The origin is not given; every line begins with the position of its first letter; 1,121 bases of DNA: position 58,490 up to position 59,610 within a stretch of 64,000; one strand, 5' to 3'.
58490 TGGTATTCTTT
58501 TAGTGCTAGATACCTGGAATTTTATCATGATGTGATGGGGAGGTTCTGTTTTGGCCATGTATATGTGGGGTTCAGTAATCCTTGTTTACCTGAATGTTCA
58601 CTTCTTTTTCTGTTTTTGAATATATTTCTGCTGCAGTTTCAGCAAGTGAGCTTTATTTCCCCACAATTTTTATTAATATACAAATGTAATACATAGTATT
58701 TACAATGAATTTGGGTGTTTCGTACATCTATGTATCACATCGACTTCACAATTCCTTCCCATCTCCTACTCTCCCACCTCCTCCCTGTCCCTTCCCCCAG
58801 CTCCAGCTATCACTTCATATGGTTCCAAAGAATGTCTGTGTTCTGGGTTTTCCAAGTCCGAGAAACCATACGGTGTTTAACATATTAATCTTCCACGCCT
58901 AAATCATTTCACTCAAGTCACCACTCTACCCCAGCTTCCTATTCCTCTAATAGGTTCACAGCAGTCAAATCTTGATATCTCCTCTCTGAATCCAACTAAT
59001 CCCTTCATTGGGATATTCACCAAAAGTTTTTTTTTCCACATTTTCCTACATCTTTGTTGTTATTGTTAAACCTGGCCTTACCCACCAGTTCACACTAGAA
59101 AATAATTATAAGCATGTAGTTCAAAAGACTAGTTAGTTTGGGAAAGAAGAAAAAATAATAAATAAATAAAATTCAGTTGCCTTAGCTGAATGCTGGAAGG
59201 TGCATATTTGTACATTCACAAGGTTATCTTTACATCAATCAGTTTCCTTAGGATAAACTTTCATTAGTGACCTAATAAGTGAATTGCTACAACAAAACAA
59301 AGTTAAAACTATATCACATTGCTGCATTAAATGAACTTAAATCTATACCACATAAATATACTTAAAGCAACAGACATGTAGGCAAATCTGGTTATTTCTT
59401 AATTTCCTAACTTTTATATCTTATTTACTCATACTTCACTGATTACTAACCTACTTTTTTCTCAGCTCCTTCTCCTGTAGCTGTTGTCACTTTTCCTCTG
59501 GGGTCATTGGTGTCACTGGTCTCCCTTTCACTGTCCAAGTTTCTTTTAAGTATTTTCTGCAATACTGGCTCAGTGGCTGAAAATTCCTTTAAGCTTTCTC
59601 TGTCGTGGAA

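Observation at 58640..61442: Family of ORF1-only (HAL1-like) L1-derived retroelements with clean target-site duplications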

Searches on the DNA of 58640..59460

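Call 53: search_rna_families(source=window, start=58640, end=59460, threshold=evalue, max_evalue=1)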
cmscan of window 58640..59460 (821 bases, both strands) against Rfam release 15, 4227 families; matches with E-value up to 1: 0.
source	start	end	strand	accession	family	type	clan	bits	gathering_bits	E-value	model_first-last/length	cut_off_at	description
